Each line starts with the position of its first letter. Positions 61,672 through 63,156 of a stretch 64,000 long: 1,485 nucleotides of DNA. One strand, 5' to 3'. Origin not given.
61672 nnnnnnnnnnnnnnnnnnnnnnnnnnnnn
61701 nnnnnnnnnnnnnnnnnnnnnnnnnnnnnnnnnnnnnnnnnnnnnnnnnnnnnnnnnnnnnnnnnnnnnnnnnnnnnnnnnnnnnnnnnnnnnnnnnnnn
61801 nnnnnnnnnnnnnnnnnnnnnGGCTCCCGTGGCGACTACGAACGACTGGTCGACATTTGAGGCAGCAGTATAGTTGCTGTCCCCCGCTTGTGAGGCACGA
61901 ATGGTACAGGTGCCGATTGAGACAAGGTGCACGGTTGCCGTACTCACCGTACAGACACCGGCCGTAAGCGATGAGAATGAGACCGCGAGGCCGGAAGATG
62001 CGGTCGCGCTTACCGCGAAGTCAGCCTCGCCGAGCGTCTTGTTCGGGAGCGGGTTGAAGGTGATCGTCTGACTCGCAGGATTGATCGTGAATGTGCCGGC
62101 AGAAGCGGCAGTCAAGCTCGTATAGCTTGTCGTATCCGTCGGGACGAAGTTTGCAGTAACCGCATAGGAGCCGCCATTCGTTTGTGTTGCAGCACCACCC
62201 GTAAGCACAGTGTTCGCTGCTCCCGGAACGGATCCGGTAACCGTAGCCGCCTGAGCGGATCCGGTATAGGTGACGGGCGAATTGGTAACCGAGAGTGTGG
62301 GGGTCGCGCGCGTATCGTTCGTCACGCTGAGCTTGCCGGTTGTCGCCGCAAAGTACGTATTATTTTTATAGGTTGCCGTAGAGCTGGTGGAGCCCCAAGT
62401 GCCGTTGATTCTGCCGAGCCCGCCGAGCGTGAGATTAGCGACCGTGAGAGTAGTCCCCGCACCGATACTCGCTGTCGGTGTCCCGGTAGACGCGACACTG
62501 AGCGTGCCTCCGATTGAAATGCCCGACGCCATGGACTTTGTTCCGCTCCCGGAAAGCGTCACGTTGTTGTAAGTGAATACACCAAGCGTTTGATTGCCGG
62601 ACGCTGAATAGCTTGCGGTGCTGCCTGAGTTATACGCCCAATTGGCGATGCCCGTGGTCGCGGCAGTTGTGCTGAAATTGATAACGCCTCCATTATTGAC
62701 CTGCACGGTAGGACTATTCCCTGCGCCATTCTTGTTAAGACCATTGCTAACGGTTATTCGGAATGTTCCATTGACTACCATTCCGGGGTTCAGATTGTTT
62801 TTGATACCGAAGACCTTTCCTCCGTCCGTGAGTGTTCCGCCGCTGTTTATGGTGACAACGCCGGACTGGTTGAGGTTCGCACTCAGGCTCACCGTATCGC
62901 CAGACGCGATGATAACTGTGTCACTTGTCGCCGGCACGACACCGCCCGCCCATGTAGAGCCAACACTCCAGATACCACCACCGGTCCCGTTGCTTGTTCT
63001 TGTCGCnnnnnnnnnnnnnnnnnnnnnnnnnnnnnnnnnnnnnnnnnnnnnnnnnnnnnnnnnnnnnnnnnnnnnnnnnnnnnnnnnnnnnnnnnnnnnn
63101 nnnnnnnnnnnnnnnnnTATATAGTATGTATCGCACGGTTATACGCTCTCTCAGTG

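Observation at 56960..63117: Cohesin-anchor / giant dockerin-protein pair: a cellulosome-style surface assembly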

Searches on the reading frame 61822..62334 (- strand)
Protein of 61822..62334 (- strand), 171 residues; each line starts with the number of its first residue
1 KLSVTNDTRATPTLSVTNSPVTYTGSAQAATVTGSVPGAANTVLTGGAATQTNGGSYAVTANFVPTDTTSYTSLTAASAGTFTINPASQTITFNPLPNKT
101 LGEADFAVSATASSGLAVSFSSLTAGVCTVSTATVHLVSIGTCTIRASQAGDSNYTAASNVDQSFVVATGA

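Call 33: search_protein_families(library=pfam, proteins=[window:61822-62334:-], max_evalue=1)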
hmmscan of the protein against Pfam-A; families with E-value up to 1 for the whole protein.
seq(171 aa): 0 families

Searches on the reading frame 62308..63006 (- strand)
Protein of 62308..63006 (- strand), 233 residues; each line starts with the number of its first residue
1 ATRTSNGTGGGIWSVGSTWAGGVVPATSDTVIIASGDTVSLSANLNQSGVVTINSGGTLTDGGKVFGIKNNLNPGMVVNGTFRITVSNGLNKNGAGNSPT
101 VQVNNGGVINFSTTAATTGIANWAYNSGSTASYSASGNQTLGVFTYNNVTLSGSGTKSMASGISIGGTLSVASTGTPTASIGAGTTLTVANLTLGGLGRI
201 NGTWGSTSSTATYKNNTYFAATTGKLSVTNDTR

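Call 33: search_protein_families(library=pfam, proteins=[window:62308-63006:-], max_evalue=1)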
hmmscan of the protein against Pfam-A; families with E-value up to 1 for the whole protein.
seq(233 aa): 1 family
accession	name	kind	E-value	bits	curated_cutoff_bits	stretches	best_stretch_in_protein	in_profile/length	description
PF10162.14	G8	-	0.00012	22.4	22.9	1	18-60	1-42/124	G8 domain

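Call 84: search_solved_structures(query=A5, max_evalue=1, show_alignments=1)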
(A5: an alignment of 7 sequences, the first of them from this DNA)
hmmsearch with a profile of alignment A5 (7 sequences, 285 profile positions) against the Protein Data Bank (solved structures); distinct sequences matched with E-value up to 1: 4.
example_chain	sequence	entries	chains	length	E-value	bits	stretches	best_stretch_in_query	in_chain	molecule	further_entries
2okf_A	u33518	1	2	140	0.038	16.6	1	129-196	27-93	FdxN element excision controlling factor protein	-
1cte_A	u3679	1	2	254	0.68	12.4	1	13-57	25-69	CATHEPSIN B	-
1cpj_A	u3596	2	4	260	0.71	12.4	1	13-57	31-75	CATHEPSIN B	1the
1mir_A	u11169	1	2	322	0.91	12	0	13-56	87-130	PROCATHEPSIN B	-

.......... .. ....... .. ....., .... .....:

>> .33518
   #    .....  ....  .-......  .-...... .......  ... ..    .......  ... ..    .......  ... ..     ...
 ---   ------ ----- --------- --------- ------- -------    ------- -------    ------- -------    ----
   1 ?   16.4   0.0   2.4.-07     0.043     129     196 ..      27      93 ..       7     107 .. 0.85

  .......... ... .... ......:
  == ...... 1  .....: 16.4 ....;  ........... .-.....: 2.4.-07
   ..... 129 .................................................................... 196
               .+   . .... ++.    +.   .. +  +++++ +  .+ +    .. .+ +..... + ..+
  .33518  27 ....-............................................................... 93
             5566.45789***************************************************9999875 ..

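Call 85: search_protein_families(library=pfam, alignment_id=A5, max_evalue=0.1)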
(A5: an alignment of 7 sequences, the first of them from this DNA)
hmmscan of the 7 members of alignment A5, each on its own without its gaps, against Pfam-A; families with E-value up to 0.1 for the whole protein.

A. member 1, seq(233 aa): 1 family
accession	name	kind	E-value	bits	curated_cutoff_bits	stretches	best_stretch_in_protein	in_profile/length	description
PF10162.14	G8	-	0.00012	22.4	22.9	1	18-60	1-42/124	G8 domain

B. families by the number of members that match (of 7 scanned): 2 families
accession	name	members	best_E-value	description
PF10162.14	G8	3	0.00012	G8 domain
PF14884.11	EFF-AFF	1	0.0039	Type I membrane glycoproteins cell-cell fusogen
